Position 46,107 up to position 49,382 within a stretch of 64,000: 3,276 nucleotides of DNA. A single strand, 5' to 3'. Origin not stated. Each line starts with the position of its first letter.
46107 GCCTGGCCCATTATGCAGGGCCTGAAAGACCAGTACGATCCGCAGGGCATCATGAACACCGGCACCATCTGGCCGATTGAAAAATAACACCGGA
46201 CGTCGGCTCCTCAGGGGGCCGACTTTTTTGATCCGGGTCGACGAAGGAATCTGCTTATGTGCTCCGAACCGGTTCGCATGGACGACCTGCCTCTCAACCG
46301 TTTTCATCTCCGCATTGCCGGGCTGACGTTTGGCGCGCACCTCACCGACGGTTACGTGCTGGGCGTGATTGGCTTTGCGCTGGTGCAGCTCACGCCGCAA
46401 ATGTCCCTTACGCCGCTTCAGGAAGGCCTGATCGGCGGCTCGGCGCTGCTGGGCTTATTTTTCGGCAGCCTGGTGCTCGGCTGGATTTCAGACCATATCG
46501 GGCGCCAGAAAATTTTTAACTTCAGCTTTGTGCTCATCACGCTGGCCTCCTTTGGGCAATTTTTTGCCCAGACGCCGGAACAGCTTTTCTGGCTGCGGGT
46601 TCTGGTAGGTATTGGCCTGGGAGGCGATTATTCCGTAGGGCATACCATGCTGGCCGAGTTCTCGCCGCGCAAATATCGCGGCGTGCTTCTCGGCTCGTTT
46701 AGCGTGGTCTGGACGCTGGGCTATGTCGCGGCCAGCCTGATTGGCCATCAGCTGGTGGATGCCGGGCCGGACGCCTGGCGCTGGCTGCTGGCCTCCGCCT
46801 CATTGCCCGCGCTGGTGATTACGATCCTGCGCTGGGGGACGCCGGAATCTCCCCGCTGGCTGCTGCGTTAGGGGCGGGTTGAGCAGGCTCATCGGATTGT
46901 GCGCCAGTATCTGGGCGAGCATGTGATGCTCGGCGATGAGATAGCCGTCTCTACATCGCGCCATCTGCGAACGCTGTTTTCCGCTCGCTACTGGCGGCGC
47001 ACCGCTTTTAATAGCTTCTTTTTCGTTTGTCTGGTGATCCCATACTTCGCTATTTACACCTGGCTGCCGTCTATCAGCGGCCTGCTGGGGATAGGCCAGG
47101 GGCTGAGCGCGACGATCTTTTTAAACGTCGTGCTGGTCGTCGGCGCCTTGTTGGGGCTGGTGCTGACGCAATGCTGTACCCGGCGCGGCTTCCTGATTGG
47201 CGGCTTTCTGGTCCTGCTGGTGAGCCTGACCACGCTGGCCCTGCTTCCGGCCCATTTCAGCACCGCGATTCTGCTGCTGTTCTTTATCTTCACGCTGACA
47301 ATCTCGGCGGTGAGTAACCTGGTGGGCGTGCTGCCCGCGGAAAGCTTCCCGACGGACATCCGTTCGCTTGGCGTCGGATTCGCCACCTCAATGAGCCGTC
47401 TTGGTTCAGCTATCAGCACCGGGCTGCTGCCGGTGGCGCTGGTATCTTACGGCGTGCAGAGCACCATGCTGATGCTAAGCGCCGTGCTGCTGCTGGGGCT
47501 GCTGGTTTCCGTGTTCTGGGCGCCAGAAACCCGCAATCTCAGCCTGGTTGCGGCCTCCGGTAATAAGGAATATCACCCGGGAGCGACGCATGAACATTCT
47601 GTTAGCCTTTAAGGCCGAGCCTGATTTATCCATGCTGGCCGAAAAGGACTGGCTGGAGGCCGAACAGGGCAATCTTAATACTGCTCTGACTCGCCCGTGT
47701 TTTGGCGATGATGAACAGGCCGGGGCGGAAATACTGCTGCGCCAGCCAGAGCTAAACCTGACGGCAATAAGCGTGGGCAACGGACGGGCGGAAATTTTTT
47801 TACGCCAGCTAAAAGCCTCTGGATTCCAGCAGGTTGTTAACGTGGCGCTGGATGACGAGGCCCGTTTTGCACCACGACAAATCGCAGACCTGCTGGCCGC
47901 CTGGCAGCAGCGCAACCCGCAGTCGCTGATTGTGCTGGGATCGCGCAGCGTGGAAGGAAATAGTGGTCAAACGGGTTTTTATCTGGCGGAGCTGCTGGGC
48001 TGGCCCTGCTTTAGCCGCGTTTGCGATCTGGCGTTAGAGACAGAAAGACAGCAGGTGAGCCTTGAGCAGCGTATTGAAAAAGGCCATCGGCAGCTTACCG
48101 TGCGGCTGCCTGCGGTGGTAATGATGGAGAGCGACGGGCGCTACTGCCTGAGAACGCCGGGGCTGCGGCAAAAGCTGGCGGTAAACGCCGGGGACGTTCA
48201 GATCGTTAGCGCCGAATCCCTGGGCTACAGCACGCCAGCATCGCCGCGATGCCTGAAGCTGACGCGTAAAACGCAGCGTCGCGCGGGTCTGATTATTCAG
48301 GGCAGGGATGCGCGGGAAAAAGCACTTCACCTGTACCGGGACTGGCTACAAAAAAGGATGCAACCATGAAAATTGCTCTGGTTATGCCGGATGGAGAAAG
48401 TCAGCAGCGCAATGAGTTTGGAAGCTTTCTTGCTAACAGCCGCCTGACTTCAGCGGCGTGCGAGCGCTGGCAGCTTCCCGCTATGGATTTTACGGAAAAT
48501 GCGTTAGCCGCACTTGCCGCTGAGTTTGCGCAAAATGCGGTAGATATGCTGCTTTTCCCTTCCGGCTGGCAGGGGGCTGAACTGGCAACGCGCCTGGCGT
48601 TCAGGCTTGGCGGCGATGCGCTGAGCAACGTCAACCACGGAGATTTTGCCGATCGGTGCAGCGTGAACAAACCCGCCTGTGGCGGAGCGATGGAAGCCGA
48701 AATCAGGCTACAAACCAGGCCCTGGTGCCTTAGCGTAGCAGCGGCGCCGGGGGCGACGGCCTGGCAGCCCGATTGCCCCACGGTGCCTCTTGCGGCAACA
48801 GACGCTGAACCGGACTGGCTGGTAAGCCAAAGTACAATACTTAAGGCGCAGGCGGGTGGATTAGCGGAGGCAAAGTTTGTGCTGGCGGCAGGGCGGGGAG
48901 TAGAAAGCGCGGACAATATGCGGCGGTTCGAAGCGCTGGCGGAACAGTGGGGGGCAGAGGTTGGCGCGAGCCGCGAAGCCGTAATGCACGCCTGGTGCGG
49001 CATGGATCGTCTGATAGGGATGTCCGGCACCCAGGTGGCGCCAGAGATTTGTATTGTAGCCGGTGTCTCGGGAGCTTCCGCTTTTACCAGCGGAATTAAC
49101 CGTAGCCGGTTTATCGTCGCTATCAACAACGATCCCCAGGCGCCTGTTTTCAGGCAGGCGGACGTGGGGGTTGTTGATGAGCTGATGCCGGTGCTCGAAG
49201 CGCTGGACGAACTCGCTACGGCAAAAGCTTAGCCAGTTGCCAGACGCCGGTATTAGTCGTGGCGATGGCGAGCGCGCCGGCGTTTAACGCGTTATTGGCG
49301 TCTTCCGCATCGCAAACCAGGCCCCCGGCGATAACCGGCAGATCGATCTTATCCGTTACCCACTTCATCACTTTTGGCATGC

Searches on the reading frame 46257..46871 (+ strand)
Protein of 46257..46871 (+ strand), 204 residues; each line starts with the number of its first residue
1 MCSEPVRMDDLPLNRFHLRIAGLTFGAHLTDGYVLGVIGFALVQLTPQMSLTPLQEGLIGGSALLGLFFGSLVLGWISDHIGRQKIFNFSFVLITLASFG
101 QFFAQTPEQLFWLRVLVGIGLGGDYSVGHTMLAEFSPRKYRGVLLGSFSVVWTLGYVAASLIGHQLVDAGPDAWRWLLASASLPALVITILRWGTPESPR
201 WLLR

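Call 16: search_protein_families(library=ncbifam, proteins=[window:46257-46871:+], max_evalue=0.00001)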
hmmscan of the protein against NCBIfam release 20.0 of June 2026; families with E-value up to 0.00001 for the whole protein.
window:46257-46871:+ (204 aa): 21 families
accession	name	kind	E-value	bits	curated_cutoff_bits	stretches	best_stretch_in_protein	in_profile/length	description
TIGR00895.1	2A0115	subfamily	2.1e-38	132.3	418.55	1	10-203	8-200/398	aromatic acid/H+ symport family MFS transporter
TIGR00898.1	2A0119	subfamily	1.5e-27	96.6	550.75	1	58-203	130-270/506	cation transport protein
TIGR00879.1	SP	subfamily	1.8e-27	96.1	237.8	1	29-203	67-252/510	sugar porter family MFS transporter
NF052357.1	GlucTporGlcPStph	equivalog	2.3e-24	86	750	1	29-203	17-189/445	glucose transporter GlcP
TIGR00891.1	2A0112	subfamily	5.5e-22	78.4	552.9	1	23-201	16-194/405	sialate:H+ symport family MFS transporter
NF003024.0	PRK03893.1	subfamily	1e-18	67.5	604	1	27-201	29-201/497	sialate:H+ symport family MFS transporter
NF053517.1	HbztTptrPcaK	equivalog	1.1e-18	67.4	770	1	8-203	8-202/437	4-hydroxybenzoate transporter PcaK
NF008586.0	PRK11551.1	equivalog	1.8e-17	63.4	410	1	22-199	18-194/406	3-(3-hydroxy-phenyl)propionate transporter MhpT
TIGR00880.1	2_A_01_02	superfamily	5e-16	59.1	131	1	61-192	6-134/141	multidrug resistance protein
NF007484.0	PRK10077.1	equivalog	7e-14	51.5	608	1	46-203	47-222/480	D-xylose transporter XylE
TIGR00887.1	2A0109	equivalog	7.5e-14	51.5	610.3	1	32-163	29-171/502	phosphate:H+ symporter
TIGR01299.1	synapt_SV2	subfamily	7.6e-12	43.9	637.3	1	27-186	175-345/742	synaptic vesicle protein SV2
TIGR00893.1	2A0114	subfamily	4.5e-11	42.3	395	1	38-191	13-164/399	D-galactonate transporter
NF008963.0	PRK12307.1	equivalog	3.8e-10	39.5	637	1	29-201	28-198/426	MFS transporter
NF053813.1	MFS_TcaB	equivalog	5.3e-09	35.3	475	1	41-167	28-154/396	putative multidrug effflux MFS transporter TcaB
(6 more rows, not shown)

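Call 17: search_protein_families(library=pfam, proteins=[window:46257-46871:+], max_evalue=0.00001)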
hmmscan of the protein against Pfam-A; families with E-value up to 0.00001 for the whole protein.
window:46257-46871:+ (204 aa): 2 families
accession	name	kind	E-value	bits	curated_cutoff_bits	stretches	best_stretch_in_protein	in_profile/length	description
PF00083.30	Sugar_tr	-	7.1e-33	114.6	22.3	1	27-203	9-199/452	Sugar (and other) transporter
PF07690.21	MFS_1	-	5.6e-23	81.8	33.4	1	26-194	3-172/347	Major Facilitator Superfamily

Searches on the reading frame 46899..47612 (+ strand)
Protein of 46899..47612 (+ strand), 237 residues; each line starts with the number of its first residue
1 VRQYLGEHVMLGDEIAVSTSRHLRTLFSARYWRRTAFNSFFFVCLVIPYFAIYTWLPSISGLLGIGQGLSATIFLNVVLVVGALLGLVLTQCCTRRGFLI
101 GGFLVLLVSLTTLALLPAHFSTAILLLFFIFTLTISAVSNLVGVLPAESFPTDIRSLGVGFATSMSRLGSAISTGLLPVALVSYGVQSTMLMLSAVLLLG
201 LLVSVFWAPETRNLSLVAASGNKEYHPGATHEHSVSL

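Call 16: search_protein_families(library=ncbifam, proteins=[window:46899-47612:+], max_evalue=0.00001)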
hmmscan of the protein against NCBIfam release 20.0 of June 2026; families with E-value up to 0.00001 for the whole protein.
window:46899-47612:+ (237 aa): 3 families
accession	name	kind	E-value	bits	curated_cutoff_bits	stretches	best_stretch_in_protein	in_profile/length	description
NF008586.0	PRK11551.1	equivalog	2.6e-11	43.1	410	1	23-198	210-384/406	3-(3-hydroxy-phenyl)propionate transporter MhpT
TIGR00895.1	2A0115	subfamily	3e-11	42.9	418.55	1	22-174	239-391/398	aromatic acid/H+ symport family MFS transporter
TIGR00898.1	2A0119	subfamily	3.6e-08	32.6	550.75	1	73-216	362-503/506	cation transport protein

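Call 17: search_protein_families(library=pfam, proteins=[window:46899-47612:+], max_evalue=0.00001)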
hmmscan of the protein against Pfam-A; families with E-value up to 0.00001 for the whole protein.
window:46899-47612:+ (237 aa): 2 families
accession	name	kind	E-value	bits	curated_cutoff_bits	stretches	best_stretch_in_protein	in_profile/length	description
PF07690.21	MFS_1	-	4.6e-13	49.2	33.4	2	29-173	202-346/347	Major Facilitator Superfamily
PF00083.30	Sugar_tr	-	1.3e-12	47.8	22.3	1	23-216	242-445/452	Sugar (and other) transporter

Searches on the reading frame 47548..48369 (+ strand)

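Call 16: search_protein_families(library=ncbifam, proteins=[window:47548-48369:+], max_evalue=0.00001)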
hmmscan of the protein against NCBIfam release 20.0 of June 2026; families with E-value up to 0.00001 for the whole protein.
window:47548-48369:+ (273 aa): 6 families
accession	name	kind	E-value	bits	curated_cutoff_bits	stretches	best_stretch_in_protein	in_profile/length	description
TIGR04503.1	mft_etfB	hypoth_equivalog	3.6e-12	46.2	200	1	71-245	52-236/290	mycofactocin-associated electron transfer flavoprotein beta subunit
NF002888.0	PRK03359.1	subfamily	1.3e-11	44.4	219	1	65-256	51-243/256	putative electron transfer flavoprotein FixA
NF051844.1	ETFlavBetaProt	equivalog_domain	4.8e-10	39.4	350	1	58-234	26-200/254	electron transfer flavoprotein subunit beta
NF040731.1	flavo_sub_EftB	exception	4.2e-07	29.6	445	1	65-193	50-177/260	electron transfer flavoprotein subunit beta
NF042971.1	AcrlCoAredClosAcrB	equivalog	8.8e-07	28.2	475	1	39-192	21-178/266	acryloyl-CoA reductase electron transfer subunit gamma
NF008998.0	PRK12342.1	equivalog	2.1e-06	27.3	338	1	92-245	77-230/254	electron transfer flavoprotein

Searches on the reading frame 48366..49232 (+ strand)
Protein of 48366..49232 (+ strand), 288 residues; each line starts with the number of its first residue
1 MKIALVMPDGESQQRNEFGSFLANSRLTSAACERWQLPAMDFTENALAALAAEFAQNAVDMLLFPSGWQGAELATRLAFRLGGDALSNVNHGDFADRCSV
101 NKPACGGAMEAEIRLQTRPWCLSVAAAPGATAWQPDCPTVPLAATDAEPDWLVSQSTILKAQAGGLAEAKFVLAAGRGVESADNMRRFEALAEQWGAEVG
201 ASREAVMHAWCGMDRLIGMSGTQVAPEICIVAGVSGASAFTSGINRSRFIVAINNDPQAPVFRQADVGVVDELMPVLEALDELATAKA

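Call 16: search_protein_families(library=ncbifam, proteins=[window:48366-49232:+], max_evalue=0.00001)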
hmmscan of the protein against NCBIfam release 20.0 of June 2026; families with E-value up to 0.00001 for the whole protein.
window:48366-49232:+ (288 aa): 5 families
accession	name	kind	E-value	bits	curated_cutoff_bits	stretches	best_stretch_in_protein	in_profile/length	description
NF038209.1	mft_etfA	equivalog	3e-30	105.6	240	1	23-281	37-299/303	mycofactocin-associated electron transfer flavoprotein alpha subunit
NF008884.0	PRK11916.1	equivalog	1.5e-23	83.6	528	1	41-280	62-306/312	electron transfer flavoprotein subunit alpha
NF002889.0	PRK03363.1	equivalog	2.1e-22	79.9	549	1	44-281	65-308/313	electron transfer flavoprotein subunit alpha/FixB family protein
NF051845.1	EtFlavAlphaProt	equivalog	1.6e-21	76.8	600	1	45-285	164-400/406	electron transfer flavoprotein subunit alpha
NF042970.1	AcrlCoAredClosAcrA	equivalog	9.2e-19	67.7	600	1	165-280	235-353/360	acryloyl-CoA reductase electron transfer subunit beta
